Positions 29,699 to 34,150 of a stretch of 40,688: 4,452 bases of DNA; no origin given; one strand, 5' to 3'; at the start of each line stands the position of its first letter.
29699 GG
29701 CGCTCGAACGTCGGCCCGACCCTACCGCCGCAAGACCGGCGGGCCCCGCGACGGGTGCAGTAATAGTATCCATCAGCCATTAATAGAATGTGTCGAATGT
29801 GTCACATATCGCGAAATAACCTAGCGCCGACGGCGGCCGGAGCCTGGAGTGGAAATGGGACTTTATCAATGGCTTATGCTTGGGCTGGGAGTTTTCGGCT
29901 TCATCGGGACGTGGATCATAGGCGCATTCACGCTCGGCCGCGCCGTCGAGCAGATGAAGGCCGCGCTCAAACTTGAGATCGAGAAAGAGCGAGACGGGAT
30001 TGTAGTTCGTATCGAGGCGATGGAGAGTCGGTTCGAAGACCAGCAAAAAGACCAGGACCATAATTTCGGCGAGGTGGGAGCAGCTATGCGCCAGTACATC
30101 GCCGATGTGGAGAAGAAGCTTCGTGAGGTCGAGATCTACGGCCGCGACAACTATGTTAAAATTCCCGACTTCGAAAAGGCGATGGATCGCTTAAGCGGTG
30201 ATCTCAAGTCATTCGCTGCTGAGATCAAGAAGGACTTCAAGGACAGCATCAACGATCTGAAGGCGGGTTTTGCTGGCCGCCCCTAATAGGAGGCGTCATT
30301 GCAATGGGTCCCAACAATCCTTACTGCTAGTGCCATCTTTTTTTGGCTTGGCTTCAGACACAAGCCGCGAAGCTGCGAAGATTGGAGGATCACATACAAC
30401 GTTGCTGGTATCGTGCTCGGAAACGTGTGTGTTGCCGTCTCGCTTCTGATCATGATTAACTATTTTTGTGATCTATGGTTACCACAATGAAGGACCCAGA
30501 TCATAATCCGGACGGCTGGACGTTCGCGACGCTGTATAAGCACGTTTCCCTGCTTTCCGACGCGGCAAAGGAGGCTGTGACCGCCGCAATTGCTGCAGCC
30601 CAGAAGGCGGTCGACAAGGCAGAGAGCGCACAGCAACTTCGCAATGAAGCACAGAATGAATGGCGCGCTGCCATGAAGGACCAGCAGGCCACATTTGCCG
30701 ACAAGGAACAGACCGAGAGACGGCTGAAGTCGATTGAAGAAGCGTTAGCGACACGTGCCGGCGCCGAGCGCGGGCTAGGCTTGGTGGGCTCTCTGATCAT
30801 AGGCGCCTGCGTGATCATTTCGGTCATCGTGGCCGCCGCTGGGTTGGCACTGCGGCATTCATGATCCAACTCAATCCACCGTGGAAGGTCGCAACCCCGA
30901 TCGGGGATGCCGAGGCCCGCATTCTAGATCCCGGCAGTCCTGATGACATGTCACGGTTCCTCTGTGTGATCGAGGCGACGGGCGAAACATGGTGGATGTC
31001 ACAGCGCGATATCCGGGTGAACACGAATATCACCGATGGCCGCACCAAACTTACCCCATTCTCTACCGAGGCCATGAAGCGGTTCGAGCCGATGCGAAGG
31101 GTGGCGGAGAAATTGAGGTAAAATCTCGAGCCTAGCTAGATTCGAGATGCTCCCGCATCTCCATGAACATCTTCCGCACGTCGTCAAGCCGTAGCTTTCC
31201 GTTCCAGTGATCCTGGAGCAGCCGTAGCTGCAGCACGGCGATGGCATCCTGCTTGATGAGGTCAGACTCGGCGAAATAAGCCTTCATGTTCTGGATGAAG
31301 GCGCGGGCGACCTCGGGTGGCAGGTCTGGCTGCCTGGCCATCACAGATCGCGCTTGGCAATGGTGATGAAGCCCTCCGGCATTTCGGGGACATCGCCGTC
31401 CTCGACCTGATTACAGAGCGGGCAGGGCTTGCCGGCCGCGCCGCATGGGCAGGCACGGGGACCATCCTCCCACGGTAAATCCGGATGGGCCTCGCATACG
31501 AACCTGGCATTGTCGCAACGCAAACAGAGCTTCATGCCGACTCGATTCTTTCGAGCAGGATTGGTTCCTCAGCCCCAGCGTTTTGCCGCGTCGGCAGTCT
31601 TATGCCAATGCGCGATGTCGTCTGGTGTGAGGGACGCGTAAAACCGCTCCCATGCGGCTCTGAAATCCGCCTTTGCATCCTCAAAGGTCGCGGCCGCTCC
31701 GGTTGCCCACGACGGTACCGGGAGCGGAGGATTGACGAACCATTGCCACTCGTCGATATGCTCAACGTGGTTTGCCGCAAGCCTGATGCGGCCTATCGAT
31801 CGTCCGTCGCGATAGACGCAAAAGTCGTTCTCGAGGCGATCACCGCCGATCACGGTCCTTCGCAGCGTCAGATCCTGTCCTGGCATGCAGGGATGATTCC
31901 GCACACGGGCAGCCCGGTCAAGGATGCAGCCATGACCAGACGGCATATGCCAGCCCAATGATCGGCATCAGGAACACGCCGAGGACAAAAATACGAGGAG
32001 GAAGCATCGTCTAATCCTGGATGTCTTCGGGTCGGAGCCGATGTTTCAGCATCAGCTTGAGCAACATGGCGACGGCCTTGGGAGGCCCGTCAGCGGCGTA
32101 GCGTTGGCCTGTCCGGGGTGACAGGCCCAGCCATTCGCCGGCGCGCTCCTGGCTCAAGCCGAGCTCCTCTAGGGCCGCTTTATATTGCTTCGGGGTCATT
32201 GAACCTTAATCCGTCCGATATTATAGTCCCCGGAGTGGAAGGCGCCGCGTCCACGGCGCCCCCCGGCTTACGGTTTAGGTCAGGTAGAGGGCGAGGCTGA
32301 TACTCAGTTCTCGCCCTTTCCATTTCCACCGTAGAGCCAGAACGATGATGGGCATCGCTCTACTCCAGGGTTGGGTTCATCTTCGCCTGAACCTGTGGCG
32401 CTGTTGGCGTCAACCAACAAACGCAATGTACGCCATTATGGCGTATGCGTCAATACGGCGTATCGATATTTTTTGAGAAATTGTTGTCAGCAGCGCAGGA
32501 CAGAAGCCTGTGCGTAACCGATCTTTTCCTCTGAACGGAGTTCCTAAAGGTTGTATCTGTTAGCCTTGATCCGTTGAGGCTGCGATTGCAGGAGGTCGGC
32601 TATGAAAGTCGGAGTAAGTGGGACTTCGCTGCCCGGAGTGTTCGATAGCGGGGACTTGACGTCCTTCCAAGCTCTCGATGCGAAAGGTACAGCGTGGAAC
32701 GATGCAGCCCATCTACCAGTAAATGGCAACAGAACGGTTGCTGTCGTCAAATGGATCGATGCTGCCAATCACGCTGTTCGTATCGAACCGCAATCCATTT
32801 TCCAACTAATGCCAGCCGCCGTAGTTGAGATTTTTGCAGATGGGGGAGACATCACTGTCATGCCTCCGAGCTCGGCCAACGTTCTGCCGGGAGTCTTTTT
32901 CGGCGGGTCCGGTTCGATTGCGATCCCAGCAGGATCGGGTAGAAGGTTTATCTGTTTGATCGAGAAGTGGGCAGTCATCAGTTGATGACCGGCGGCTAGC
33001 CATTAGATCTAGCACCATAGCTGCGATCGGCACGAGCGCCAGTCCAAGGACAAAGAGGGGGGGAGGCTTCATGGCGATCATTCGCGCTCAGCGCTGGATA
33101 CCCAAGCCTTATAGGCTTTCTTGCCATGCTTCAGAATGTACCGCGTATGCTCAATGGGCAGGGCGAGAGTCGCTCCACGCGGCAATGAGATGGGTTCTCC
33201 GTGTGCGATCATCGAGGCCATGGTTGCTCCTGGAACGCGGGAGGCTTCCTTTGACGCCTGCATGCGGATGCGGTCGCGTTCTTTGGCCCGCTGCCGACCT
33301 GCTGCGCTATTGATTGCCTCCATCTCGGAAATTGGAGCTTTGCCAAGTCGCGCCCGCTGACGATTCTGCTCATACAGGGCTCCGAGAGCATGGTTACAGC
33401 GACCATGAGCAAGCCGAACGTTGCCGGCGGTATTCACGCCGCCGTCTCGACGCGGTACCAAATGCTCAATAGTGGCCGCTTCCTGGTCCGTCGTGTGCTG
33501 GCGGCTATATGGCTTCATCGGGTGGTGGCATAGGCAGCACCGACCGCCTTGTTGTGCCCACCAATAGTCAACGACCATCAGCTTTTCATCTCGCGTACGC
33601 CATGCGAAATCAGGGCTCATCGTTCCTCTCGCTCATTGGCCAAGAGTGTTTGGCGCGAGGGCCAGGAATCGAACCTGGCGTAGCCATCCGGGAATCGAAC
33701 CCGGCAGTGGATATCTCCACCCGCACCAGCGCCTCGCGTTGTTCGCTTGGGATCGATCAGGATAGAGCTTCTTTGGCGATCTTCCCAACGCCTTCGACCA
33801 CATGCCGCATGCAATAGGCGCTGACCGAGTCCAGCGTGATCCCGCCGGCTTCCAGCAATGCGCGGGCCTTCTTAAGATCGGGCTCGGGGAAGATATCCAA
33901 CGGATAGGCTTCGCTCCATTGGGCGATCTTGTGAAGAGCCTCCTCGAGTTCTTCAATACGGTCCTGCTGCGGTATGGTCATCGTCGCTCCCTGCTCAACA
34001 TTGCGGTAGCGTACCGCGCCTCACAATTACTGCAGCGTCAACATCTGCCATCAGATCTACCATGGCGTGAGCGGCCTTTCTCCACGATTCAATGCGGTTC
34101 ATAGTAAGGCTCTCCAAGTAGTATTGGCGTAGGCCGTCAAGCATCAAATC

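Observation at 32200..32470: Third copy of the immunity-type promoter/operator about 11 kb around the circle from cI, feeding a structured 220-nt leader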

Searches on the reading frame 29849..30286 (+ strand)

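Call 46: search_protein_families(library=phrogs, proteins=[window:29849-30286:+], max_evalue=0.01)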
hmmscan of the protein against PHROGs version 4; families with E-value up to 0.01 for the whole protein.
window:29849-30286:+ (145 aa): 2 families
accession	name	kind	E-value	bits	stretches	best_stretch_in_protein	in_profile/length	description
phrog_28884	-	unknown function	0.0083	16.8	0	53-96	62-104/228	-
phrog_4211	-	tail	0.0084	14.1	1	30-135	1112-1225/2625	tail length tape measure protein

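Call 82: search_protein_families(library=padloc, proteins=[window:29849-30286:+], max_evalue=0.01)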
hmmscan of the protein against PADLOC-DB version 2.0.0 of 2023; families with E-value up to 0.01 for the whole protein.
window:29849-30286:+ (145 aa): 0 families

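Call 83: search_protein_families(library=ncbifam, proteins=[window:29849-30286:+], max_evalue=0.01)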
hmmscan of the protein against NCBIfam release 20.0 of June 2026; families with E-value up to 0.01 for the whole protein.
window:29849-30286:+ (145 aa): 1 family
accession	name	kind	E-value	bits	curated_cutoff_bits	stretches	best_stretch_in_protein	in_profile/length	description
NF052504.1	sll1863_fam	domain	0.0011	19.1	35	1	44-126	9-92/93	sll1863 family stress response protein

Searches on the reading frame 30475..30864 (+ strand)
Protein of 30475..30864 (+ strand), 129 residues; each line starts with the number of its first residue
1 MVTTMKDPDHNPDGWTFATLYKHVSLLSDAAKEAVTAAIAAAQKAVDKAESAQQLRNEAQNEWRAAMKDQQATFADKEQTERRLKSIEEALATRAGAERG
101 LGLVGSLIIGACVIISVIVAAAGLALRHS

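Call 46: search_protein_families(library=phrogs, proteins=[window:30475-30864:+], max_evalue=0.01)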
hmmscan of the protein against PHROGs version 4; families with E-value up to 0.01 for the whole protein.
window:30475-30864:+ (129 aa): 0 families

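Call 82: search_protein_families(library=padloc, proteins=[window:30475-30864:+], max_evalue=0.01)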
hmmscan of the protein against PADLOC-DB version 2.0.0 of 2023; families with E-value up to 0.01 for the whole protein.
window:30475-30864:+ (129 aa): 1 family
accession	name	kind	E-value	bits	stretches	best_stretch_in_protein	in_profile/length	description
PDLC03843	LeoC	-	0.00081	17.6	1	27-117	118-203/207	-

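Call 83: search_protein_families(library=ncbifam, proteins=[window:30475-30864:+], max_evalue=0.01)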
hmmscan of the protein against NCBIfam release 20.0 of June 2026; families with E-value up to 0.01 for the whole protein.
window:30475-30864:+ (129 aa): 1 family
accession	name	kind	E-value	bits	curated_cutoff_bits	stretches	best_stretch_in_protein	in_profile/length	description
TIGR03086.1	TIGR03086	subfamily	0.005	16.8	83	1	13-86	27-97/180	TIGR03086 family metal-binding protein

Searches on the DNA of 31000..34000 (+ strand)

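Call 3: search_dna_similar(query=window:31000-34000:+, collection=phages, mode=near, max_rows=30)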
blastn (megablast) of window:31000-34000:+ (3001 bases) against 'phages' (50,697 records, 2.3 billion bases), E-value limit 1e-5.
No match.

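Call 12: search_dna_similar(query=window:31100-33000:+, collection=phages, mode=distant, max_rows=15)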
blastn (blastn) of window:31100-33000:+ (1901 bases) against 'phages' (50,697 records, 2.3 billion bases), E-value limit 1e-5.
No match.

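Call 29: search_rna_families(source=window, start=31900, end=32800, threshold=evalue, max_evalue=10)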
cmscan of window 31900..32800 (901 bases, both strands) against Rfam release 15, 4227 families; matches with E-value up to 10: 1.
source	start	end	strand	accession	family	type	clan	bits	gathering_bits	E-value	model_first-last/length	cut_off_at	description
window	32082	32191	+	RF01877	MIAT_exon5_3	Gene; lncRNA;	-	9.6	90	0.9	1-382/382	no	Myocardial infarction associated transcript exon 5 conserved region 3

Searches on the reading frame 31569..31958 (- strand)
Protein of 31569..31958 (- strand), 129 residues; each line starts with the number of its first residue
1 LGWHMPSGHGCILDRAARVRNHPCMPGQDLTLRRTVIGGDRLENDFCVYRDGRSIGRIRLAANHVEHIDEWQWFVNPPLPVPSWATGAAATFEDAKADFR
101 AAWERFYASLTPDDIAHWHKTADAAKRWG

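Call 7: search_protein_families(library=pfam, proteins=[window:31569-31958:-], max_evalue=0.01)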
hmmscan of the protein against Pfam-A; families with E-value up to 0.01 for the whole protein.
window:31569-31958:- (129 aa): 0 families

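Call 14: find_related_loci(query=window:31569-31958:-, collection=viral_contigs, flank=4000)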
Query window:31569-31958:- (129 aa) in viral_contigs; peptide patterns used: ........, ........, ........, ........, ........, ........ (x = any residue, [..] = any of these).
4 stretches matched a pattern, but none encodes a relative of the query by tblastn (E <= 1e-3).

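Call 46: search_protein_families(library=phrogs, proteins=[window:31569-31958:-], max_evalue=0.01)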
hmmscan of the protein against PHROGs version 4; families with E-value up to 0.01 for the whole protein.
window:31569-31958:- (129 aa): 1 family
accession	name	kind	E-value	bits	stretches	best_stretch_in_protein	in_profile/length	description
phrog_12188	-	unknown function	3.1e-05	25.2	1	32-108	11-92/101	-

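Call 82: search_protein_families(library=padloc, proteins=[window:31569-31958:-], max_evalue=0.01)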
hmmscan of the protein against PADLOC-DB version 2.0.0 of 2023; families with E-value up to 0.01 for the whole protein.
window:31569-31958:- (129 aa): 0 families

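Call 83: search_protein_families(library=ncbifam, proteins=[window:31569-31958:-], max_evalue=0.01)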
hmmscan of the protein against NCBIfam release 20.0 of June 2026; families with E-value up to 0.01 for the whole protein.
window:31569-31958:- (129 aa): 0 families
